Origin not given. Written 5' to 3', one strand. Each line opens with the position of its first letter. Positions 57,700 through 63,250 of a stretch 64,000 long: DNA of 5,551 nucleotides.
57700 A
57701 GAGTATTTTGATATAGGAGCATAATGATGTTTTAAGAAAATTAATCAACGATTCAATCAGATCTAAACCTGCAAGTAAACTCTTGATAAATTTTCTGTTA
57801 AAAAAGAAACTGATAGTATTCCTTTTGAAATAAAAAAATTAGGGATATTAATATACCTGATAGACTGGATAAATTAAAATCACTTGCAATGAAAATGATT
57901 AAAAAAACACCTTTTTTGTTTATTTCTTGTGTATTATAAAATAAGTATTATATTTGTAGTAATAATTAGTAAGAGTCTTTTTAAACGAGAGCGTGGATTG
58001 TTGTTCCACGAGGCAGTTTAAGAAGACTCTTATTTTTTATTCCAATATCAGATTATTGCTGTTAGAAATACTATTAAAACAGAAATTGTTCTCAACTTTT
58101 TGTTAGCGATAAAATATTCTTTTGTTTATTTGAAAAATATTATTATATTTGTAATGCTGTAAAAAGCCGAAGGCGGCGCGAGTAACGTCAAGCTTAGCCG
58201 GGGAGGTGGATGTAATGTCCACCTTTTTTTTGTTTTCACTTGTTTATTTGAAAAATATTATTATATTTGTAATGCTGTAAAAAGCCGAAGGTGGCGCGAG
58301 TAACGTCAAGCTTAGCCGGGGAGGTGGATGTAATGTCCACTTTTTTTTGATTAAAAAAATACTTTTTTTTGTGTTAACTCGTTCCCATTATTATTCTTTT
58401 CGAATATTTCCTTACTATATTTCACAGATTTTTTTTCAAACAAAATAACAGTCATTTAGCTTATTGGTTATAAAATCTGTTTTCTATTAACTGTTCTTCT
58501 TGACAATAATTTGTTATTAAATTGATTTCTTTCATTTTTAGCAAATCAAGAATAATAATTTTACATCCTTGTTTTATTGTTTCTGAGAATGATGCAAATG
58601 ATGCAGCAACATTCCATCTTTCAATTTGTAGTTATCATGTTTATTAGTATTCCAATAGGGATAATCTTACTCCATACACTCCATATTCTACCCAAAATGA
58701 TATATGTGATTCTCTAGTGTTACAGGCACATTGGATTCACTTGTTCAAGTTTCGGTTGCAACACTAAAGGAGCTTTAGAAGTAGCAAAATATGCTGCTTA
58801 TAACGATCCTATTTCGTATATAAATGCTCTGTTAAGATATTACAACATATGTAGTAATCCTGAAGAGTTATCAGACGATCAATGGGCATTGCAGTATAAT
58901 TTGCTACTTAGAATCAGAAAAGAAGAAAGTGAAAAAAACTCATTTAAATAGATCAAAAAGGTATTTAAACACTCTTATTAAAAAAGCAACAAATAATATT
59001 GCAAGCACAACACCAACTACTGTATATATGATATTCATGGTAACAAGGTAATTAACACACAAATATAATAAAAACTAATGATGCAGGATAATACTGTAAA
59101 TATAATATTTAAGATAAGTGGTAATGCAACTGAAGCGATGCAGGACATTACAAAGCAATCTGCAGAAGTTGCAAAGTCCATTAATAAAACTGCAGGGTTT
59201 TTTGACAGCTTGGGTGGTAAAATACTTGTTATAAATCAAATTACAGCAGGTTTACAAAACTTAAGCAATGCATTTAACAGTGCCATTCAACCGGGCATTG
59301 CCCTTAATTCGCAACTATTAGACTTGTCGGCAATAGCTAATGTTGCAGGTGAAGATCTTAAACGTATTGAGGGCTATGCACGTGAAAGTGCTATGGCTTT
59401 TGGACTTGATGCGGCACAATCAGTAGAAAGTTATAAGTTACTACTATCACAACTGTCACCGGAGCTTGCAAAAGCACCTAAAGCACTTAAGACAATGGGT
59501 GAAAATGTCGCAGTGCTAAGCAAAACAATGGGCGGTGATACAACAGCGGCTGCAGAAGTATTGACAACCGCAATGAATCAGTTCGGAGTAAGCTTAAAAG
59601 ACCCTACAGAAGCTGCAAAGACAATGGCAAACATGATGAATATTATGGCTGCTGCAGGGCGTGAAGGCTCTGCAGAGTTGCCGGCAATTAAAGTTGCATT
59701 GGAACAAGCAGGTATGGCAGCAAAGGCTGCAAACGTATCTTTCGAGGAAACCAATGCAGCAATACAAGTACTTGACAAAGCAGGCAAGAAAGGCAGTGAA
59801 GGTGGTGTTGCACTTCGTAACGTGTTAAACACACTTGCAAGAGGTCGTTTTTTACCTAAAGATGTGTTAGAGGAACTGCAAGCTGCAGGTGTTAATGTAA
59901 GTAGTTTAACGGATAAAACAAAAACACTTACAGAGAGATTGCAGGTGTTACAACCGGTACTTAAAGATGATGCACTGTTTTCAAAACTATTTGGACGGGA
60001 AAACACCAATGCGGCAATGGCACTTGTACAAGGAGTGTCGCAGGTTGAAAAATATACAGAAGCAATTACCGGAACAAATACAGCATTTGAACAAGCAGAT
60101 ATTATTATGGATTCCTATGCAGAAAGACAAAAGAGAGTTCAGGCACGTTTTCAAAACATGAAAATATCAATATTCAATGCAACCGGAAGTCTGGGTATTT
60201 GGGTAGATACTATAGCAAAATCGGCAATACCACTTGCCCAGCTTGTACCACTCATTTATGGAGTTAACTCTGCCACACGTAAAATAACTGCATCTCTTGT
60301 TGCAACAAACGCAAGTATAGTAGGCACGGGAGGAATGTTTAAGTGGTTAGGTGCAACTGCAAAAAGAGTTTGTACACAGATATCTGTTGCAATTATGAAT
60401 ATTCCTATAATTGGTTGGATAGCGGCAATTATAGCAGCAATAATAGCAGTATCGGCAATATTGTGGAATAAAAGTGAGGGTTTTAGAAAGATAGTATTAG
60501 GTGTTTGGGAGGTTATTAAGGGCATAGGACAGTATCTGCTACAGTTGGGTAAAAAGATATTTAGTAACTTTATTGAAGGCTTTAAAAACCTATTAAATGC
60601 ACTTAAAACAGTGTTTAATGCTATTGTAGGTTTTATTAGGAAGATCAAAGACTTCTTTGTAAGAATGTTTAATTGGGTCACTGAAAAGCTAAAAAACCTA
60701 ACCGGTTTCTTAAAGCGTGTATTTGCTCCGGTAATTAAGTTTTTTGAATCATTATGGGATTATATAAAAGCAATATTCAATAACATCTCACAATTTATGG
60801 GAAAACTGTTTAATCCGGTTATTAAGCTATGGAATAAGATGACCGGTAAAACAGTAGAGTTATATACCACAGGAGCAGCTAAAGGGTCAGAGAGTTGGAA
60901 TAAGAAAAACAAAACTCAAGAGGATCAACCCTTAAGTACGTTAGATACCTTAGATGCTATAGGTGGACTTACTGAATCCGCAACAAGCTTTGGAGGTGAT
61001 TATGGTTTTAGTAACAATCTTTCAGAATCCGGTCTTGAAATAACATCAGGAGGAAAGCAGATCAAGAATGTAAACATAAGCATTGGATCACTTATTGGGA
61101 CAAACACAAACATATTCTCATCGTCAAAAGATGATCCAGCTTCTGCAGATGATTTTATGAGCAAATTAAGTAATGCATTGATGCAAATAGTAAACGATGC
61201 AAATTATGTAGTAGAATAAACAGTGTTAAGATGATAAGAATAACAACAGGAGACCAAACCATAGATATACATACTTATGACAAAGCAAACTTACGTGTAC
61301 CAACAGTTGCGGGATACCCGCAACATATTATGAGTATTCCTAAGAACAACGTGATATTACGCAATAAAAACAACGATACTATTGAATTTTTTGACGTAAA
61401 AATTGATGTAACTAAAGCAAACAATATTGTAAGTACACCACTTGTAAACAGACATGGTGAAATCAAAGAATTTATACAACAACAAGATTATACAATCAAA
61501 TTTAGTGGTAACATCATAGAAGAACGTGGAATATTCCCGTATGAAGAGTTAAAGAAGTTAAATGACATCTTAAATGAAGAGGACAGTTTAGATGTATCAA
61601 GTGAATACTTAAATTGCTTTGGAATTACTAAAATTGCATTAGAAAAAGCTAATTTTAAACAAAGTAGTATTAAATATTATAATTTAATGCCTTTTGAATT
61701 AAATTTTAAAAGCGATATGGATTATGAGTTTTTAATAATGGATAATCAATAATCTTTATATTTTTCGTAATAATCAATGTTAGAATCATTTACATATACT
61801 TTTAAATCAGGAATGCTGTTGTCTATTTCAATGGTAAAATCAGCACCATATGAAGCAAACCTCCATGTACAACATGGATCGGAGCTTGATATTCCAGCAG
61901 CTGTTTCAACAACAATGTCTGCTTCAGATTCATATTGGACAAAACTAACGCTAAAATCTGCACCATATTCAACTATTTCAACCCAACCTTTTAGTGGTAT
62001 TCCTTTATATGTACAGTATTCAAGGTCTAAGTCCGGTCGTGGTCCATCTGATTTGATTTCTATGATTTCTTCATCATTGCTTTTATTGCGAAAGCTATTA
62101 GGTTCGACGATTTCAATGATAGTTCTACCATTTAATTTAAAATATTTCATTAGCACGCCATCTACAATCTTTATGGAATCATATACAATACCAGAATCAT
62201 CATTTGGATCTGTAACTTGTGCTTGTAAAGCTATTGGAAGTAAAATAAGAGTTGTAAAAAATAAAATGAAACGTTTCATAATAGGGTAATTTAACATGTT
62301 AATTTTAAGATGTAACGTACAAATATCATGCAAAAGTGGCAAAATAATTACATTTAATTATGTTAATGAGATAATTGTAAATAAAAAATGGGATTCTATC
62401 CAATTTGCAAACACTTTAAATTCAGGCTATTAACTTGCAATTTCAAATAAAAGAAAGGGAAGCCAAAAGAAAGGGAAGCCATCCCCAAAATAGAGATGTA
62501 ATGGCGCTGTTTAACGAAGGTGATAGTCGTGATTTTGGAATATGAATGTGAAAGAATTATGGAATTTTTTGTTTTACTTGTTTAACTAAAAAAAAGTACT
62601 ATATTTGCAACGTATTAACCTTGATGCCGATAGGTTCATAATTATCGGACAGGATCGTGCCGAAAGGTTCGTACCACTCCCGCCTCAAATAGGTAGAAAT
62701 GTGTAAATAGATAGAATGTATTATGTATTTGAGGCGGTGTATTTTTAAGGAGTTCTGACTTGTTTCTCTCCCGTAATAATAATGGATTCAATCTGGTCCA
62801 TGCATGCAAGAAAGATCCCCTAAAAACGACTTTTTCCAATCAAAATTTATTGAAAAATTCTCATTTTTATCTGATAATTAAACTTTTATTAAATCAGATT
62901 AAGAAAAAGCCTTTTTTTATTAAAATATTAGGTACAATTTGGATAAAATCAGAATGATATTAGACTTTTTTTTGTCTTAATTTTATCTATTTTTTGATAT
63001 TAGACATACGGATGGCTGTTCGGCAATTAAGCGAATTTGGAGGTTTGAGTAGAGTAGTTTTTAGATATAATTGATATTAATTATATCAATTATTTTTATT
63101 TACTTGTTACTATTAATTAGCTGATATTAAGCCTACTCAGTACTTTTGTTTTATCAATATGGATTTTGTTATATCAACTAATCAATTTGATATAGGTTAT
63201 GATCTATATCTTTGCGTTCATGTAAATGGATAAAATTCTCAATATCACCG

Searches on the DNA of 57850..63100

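Call 78: search_rna_families(source=window, start=57850, end=63100, threshold=evalue, max_evalue=1)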
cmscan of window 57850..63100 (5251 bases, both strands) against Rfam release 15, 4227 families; matches with E-value up to 1: 0.
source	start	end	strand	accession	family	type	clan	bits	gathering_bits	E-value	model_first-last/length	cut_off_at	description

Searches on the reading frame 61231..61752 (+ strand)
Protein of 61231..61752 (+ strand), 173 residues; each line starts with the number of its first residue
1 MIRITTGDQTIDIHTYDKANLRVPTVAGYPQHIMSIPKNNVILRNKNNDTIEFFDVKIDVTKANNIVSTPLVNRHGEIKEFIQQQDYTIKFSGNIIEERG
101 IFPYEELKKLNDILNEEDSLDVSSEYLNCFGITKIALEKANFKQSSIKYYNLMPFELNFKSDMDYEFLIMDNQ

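Call 37: search_protein_families(library=phrogs, proteins=[window:61231-61752:+], max_evalue=0.001)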
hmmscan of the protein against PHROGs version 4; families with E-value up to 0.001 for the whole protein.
window:61231-61752:+ (173 aa): 1 family
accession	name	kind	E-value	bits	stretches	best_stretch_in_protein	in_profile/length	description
phrog_5233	-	tail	2.7e-15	57.6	1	32-166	18-157/174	baseplate hub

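Call 38: search_protein_families(library=pfam, proteins=[window:61231-61752:+], max_evalue=0.001)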
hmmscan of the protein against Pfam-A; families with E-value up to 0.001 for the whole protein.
window:61231-61752:+ (173 aa): 1 family
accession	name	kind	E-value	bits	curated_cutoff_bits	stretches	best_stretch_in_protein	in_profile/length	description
PF19512.4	DUF6046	-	5.7e-25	88.1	27.4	1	58-171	8-121/122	Domain of unknown function (DUF6046)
